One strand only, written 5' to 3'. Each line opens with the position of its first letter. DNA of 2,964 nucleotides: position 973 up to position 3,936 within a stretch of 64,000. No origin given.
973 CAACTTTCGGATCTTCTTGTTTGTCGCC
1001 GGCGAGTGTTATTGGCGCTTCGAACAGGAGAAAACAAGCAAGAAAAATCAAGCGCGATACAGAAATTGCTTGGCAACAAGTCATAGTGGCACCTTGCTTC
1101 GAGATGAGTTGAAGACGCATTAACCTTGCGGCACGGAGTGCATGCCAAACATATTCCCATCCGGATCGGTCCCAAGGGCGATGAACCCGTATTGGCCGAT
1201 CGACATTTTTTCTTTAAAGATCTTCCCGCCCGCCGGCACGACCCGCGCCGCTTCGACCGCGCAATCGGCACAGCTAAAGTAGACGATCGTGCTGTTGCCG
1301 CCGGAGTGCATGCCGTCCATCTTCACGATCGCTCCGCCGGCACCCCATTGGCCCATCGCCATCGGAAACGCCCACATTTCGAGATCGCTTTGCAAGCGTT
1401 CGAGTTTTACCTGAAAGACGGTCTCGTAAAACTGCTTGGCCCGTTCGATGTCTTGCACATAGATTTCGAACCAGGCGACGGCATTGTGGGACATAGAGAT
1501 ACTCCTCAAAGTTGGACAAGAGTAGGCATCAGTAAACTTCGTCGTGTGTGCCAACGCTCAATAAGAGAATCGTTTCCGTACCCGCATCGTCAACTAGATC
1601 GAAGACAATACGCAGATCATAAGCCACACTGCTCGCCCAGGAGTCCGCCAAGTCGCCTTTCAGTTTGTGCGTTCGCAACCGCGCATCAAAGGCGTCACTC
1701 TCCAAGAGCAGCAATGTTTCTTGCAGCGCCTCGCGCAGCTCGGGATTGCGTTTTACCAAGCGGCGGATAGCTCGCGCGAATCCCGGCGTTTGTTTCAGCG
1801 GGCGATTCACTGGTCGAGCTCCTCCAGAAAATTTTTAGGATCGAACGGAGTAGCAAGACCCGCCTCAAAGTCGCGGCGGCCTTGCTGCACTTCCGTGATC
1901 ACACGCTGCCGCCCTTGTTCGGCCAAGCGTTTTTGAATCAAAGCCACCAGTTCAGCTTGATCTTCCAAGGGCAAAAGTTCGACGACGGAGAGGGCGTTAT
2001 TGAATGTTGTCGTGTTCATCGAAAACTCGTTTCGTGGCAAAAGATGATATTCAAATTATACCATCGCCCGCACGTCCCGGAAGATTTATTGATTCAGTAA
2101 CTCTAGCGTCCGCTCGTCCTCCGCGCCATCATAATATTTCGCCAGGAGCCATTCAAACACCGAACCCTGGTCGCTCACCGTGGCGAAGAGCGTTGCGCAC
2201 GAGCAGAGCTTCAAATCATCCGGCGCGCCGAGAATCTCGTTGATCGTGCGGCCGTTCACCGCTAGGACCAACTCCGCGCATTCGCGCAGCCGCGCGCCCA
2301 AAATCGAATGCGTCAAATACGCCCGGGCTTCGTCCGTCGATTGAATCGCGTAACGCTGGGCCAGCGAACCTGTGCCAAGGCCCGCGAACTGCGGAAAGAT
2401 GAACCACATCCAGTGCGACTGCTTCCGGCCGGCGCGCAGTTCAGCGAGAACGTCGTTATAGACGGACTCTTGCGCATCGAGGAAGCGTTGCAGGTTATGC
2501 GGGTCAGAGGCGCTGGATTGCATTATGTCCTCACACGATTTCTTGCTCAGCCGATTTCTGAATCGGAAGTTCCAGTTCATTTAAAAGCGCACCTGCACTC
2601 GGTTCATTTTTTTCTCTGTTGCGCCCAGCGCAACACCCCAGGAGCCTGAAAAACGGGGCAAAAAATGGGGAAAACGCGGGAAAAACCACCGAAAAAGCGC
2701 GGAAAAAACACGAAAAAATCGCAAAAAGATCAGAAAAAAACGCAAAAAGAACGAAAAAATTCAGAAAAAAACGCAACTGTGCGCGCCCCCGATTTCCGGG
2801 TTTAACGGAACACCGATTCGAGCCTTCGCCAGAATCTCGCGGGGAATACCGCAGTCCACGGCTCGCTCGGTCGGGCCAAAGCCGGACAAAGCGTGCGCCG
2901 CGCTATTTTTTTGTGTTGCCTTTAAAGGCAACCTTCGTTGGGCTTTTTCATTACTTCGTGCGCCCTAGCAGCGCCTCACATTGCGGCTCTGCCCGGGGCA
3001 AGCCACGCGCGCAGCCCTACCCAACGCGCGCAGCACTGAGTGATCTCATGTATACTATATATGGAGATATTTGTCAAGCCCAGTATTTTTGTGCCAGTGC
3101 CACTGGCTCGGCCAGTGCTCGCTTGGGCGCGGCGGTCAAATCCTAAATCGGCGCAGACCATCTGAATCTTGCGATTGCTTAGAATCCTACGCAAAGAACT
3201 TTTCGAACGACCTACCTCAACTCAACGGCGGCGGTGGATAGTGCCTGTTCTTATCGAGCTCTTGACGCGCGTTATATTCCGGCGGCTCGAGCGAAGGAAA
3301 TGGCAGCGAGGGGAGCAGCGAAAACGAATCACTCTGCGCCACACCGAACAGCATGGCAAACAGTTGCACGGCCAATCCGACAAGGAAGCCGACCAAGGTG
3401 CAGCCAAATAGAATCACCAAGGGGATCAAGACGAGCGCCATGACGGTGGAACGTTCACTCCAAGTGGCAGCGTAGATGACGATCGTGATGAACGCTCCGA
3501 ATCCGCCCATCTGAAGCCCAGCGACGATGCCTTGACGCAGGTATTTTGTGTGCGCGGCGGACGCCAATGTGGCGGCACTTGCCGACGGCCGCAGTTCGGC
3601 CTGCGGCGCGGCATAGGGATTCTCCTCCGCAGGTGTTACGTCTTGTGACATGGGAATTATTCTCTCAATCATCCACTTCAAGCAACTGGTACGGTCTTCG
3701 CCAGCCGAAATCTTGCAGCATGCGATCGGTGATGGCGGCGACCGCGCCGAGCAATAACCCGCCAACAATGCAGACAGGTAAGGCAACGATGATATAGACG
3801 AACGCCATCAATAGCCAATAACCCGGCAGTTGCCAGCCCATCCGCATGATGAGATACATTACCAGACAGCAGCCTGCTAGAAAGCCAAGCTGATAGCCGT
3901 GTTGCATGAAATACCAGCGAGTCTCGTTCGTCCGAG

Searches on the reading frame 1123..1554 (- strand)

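Call 67: search_protein_families(library=pfam, proteins=[window:1123-1554:-], max_evalue=0.01)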
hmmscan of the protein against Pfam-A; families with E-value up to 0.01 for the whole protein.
window:1123-1554:- (144 aa): 3 families
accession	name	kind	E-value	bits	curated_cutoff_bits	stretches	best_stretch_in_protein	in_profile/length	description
PF00903.31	Glyoxalase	-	1.4e-07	32.3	20.6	1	27-136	3-119/121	Glyoxalase/Bleomycin resistance protein/Dioxygenase superfamily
PF22677.2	Ble-like_N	-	3.4e-07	30.3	24.5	1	28-47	4-23/41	Bleomycin resistance protein-like N-terminal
PF18029.7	Glyoxalase_6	-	0.0088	17.1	23.6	0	33-136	6-103/106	Glyoxalase-like domain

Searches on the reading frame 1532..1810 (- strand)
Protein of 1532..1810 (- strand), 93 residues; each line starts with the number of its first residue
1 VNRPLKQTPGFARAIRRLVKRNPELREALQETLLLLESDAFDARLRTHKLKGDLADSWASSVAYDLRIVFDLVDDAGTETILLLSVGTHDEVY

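Call 67: search_protein_families(library=pfam, proteins=[window:1532-1810:-], max_evalue=0.01)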
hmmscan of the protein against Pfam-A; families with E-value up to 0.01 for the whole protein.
window:1532-1810:- (93 aa): 2 families
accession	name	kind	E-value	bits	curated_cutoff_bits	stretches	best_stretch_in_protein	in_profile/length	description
PF15738.11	YafQ_toxin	-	1.6e-08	35.2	30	1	5-92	3-86/88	Bacterial toxin of type II toxin-antitoxin system, YafQ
PF16859.10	TetR_C_11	-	0.0065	17.3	32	1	9-65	25-84/113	Tetracyclin repressor-like, C-terminal domain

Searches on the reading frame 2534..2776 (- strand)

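Call 67: search_protein_families(library=pfam, proteins=[L016:8556-9236:+, window:2534-2776:-], max_evalue=0.01)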
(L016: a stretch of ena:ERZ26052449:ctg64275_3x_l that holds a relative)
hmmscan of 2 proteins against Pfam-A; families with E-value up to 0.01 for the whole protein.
L016:8556-9236:+ (227 aa): 1 family
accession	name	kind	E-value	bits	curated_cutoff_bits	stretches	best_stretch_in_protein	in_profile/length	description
PF01797.21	Y1_Tnp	-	1.8e-16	60.8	23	1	13-126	6-121/121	Transposase IS200 like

window:2534-2776:- (81 aa): 0 families

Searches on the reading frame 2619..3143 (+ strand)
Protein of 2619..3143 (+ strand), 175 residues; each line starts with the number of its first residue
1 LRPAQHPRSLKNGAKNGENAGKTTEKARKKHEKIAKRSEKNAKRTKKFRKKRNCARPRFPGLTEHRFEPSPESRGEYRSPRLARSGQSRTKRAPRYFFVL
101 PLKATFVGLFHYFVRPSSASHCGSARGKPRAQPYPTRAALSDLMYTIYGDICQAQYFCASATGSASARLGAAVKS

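Call 67: search_protein_families(library=pfam, proteins=[L016:8556-9236:+, window:2619-3143:+], max_evalue=0.01)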
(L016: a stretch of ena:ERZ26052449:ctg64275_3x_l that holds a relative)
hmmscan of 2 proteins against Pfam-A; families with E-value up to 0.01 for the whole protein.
L016:8556-9236:+ (227 aa): 1 family
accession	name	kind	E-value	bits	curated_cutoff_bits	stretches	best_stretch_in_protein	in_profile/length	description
PF01797.21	Y1_Tnp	-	1.8e-16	60.8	23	1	13-126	6-121/121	Transposase IS200 like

window:2619-3143:+ (175 aa): 0 families

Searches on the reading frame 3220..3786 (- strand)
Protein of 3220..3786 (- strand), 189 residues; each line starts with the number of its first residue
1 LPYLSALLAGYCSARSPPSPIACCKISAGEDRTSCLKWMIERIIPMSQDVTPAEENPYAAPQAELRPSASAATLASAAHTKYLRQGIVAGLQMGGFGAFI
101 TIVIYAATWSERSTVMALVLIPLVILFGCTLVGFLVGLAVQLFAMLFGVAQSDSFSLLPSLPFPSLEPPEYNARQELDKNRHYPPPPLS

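Call 67: search_protein_families(library=pfam, proteins=[L016:8556-9236:+, window:3220-3786:-], max_evalue=0.01)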
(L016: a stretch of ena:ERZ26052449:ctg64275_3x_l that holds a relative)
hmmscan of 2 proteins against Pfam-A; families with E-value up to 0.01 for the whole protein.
L016:8556-9236:+ (227 aa): 1 family
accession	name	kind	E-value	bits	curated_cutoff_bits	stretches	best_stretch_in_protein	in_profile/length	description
PF01797.21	Y1_Tnp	-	1.8e-16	60.8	23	1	13-126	6-121/121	Transposase IS200 like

window:3220-3786:- (189 aa): 1 family
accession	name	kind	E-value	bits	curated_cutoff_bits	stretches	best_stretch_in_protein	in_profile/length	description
PF13303.11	PTS_EIIC_2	-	0.0014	18.2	28.9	1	69-150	68-151/327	Phosphotransferase system, EIIC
